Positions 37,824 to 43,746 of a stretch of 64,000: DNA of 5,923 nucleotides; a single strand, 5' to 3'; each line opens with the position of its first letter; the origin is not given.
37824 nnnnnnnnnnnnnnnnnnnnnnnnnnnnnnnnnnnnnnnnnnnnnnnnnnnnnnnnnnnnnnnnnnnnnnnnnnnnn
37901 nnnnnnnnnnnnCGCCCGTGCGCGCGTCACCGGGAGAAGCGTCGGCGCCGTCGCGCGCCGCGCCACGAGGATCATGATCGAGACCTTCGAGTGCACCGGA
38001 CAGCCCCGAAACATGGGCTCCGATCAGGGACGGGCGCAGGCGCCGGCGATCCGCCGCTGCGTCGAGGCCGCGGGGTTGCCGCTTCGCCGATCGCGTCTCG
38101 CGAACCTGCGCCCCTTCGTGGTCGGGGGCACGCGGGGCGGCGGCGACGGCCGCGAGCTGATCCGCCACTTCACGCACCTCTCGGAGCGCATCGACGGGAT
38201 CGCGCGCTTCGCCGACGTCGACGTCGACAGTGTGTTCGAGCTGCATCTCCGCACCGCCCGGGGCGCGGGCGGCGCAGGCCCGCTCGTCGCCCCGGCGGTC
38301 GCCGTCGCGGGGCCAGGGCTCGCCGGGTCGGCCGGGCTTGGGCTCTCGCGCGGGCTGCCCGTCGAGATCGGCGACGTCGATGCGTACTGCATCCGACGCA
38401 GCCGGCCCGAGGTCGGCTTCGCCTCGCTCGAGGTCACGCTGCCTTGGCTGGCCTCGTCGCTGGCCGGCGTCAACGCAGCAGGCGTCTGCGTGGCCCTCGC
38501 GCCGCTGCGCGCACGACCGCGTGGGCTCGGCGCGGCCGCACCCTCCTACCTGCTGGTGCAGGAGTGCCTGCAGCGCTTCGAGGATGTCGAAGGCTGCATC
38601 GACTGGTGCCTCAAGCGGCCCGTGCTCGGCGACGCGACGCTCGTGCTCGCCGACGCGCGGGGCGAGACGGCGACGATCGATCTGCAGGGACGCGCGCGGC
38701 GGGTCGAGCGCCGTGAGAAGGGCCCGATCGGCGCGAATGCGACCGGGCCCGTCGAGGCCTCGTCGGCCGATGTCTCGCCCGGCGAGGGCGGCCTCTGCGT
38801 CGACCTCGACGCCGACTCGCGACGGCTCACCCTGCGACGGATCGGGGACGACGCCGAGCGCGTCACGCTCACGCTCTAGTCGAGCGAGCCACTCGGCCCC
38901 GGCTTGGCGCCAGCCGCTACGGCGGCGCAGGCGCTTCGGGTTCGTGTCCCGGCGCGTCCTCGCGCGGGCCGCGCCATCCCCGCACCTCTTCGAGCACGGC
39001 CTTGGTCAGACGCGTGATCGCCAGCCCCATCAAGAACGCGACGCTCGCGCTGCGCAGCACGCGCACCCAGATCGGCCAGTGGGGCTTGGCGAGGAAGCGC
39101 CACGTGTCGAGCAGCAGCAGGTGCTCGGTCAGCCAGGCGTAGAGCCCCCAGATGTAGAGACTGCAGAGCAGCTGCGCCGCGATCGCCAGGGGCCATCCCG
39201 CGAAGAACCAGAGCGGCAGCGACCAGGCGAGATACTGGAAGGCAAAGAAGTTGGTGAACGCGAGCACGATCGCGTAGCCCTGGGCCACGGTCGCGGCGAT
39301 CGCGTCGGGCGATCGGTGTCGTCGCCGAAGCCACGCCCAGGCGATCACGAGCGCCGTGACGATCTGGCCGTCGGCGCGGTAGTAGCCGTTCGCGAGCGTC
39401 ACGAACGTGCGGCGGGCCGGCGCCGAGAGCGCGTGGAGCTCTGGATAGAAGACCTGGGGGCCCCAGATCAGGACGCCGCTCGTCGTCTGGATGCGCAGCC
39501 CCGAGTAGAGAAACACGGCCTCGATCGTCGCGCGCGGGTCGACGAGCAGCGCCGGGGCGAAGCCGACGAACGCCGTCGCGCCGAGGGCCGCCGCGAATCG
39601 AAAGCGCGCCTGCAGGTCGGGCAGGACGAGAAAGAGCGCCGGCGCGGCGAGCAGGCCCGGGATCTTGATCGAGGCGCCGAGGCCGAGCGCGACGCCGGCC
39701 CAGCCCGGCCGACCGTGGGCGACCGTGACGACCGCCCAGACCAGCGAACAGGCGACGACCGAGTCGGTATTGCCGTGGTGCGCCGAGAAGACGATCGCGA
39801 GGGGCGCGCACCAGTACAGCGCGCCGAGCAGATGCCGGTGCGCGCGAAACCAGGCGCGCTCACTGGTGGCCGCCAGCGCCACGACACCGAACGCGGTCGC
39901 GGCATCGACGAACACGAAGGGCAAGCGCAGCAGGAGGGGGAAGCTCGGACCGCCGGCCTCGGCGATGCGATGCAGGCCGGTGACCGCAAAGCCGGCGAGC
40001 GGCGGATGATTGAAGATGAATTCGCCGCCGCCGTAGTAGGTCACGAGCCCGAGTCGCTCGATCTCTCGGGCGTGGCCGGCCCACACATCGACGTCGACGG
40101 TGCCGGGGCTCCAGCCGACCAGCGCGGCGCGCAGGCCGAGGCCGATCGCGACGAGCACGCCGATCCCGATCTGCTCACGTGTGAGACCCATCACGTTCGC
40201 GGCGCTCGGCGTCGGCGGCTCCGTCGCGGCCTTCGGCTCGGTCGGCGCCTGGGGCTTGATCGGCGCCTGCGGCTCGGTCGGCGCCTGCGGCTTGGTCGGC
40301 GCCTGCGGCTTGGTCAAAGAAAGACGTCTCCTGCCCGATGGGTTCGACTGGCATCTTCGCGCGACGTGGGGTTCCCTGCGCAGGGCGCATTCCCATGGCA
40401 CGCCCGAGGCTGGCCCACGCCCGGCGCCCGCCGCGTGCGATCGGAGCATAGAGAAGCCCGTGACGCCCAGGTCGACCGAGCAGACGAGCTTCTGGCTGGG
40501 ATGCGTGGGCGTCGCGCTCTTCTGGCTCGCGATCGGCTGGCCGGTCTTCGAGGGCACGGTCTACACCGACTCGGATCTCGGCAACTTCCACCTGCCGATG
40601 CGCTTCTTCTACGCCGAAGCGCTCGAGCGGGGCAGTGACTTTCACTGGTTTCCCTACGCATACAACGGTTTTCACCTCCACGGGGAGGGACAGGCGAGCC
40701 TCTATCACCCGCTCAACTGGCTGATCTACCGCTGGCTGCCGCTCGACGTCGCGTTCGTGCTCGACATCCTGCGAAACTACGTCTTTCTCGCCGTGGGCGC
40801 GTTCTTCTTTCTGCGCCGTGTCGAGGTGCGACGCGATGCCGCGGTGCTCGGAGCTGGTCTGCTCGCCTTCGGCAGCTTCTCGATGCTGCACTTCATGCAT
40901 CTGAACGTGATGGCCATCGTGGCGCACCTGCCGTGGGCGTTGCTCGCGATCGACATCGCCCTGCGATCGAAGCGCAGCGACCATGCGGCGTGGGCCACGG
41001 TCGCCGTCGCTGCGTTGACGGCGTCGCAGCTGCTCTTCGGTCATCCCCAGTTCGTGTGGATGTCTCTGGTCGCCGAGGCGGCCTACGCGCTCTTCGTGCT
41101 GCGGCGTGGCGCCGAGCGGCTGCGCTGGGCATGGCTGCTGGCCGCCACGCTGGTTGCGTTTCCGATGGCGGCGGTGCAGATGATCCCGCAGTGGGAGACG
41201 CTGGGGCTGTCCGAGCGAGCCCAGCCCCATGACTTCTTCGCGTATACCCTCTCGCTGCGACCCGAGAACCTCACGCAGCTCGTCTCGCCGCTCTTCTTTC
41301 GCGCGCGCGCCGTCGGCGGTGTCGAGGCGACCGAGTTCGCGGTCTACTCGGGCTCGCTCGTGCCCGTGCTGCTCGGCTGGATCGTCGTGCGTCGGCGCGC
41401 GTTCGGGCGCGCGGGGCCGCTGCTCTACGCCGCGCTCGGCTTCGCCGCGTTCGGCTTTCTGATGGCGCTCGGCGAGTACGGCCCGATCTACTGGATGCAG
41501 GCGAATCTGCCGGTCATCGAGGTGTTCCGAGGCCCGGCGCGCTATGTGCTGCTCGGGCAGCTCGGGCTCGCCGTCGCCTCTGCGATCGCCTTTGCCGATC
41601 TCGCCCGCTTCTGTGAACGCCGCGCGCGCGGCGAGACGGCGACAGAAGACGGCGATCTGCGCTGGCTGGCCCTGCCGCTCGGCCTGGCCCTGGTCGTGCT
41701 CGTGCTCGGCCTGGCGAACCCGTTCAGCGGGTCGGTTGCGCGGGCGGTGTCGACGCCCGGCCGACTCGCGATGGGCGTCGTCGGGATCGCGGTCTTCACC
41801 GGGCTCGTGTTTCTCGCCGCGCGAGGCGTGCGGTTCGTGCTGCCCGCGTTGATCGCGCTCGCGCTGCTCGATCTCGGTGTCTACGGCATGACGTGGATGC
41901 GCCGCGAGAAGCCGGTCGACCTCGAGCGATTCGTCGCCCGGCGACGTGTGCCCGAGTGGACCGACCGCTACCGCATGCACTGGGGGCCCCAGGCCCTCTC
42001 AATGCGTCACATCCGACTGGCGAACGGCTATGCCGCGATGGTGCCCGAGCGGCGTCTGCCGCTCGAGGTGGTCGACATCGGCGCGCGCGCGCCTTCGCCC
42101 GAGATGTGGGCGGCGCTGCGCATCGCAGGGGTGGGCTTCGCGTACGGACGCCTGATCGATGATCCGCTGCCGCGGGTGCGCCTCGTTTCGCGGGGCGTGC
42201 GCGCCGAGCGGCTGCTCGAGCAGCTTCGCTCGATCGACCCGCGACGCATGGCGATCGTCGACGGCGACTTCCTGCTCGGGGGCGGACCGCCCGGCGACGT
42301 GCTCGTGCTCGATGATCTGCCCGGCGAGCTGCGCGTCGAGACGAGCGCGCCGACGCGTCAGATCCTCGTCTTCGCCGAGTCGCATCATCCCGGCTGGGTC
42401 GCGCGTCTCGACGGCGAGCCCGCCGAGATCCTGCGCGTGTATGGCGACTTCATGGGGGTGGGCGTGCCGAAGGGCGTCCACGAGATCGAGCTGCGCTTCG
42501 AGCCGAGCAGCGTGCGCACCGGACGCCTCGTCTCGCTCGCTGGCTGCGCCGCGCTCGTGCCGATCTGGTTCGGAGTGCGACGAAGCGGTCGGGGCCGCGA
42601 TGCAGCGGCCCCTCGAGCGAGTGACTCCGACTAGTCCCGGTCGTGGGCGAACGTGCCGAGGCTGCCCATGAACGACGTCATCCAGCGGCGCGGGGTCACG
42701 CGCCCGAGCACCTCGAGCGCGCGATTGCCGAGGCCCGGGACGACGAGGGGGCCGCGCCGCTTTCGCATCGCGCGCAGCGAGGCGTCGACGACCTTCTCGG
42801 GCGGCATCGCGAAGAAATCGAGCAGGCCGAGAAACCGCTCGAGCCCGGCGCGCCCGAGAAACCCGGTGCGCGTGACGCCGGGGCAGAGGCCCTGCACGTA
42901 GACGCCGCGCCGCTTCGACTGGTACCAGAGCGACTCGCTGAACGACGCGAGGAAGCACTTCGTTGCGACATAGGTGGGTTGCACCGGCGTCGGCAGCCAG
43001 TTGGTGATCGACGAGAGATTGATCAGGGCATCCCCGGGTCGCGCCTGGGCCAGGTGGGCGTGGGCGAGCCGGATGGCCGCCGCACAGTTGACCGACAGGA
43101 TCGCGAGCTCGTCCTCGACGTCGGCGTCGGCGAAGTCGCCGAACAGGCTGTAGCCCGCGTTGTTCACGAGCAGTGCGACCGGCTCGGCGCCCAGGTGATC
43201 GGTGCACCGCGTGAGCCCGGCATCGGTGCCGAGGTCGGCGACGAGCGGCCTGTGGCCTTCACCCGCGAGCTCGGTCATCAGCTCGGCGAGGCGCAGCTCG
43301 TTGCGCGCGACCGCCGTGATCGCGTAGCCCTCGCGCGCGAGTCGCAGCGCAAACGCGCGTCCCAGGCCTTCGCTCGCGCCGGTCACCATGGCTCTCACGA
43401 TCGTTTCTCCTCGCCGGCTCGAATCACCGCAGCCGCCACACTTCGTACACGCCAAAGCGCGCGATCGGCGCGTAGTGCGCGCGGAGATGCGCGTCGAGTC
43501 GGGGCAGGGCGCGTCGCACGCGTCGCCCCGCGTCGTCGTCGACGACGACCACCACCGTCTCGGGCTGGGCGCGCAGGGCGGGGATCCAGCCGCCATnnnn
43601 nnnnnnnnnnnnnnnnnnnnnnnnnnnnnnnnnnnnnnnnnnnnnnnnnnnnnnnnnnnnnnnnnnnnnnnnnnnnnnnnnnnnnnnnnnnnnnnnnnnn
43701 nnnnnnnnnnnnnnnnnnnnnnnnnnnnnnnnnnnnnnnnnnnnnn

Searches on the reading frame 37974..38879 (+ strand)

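Call 37: search_protein_families(library=pfam, proteins=[window:37974-38879:+], max_evalue=1)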
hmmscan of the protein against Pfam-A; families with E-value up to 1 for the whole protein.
window:37974-38879:+ (301 aa): 0 families

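Call 38: search_protein_families(library=ncbifam, proteins=[window:37974-38879:+], max_evalue=0.001)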
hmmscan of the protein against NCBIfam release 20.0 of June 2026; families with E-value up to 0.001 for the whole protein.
window:37974-38879:+ (301 aa): 1 family
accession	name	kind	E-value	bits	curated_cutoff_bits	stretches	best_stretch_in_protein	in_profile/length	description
NF040521.1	C45_proenzyme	subfamily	5.6e-11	42.4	85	1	137-252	119-233/313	C45 family autoproteolytic acyltransferase/hydrolase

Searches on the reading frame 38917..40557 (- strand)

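Call 37: search_protein_families(library=pfam, proteins=[window:38917-40557:-], max_evalue=1)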
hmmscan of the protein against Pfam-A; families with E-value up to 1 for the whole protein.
window:38917-40557:- (546 aa): 2 families
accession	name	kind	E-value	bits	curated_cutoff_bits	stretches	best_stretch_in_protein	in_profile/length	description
PF09594.16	GT87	-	2.8e-10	40.8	25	1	184-431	3-233/237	Glycosyltransferase family 87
PF25616.1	PhiKZ_gp35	-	0.62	9.5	35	1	83-115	125-156/271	Bacteriophage PhiKZ capsid decoration protein gp35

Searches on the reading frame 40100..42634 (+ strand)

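Call 37: search_protein_families(library=pfam, proteins=[window:40100-42634:+], max_evalue=1)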
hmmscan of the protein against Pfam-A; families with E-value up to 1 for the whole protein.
window:40100-42634:+ (844 aa): 1 family
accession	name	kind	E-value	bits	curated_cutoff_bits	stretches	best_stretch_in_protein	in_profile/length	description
PF09586.16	YfhO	-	1.7e-07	30.5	28.5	1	751-812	774-835/835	Bacterial membrane protein YfhO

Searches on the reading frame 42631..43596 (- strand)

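Call 38: search_protein_families(library=ncbifam, proteins=[window:42631-43596:-], max_evalue=0.001)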
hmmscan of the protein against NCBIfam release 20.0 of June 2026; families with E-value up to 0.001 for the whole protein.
window:42631-43596:- (321 aa): 183 families (the best 25 are shown)
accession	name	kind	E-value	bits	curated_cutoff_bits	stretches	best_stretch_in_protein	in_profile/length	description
NF040690.1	mycolate_SDR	equivalog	7.3e-41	140.3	380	1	67-313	9-260/265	mycolate reductase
NF004825.0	PRK06181.1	equivalog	1e-25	90.6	215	1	69-302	9-252/268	SDR family oxidoreductase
NF006565.0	PRK09072.1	equivalog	4.6e-25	88.6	238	1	69-276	8-217/265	SDR family oxidoreductase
NF006123.0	PRK08267.1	equivalog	7.9e-25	87.6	261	1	70-307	6-250/261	SDR family oxidoreductase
NF004826.0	PRK06182.1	subfamily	2.8e-23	82.6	305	1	69-246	7-184/274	oxidoreductase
NF004514.1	PRK05855.1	equivalog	7.3e-23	81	455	1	68-247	315-501/578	SDR family oxidoreductase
NF005067.0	PRK06484.1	equivalog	1.1e-22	80.3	713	1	69-247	12-196/524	short chain dehydrogenase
NF005806.0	PRK07666.1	equivalog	2.5e-22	79.3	286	1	68-245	9-192/239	3-ketoacyl-ACP reductase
NF004823.0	PRK06179.1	subfamily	2.7e-22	79.5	310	1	69-246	8-183/271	oxidoreductase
NF005495.0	PRK07109.1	subfamily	1e-21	77.6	264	1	69-224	11-172/334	SDR family oxidoreductase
NF005672.0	PRK07454.1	equivalog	1.1e-21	77.1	234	1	67-244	7-190/241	SDR family oxidoreductase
NF005559.1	PRK07231.1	subfamily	3.5e-21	75.8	215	1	69-247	7-191/249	glucose 1-dehydrogenase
NF004824.0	PRK06180.1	subfamily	1.9e-20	73.2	298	1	69-251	7-192/279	oxidoreductase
NF004284.0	PRK05693.1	equivalog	3.6e-20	72.7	326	1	69-249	4-183/274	SDR family oxidoreductase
NF004196.0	PRK05650.1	equivalog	8.4e-20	71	297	1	68-246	4-188/272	SDR family oxidoreductase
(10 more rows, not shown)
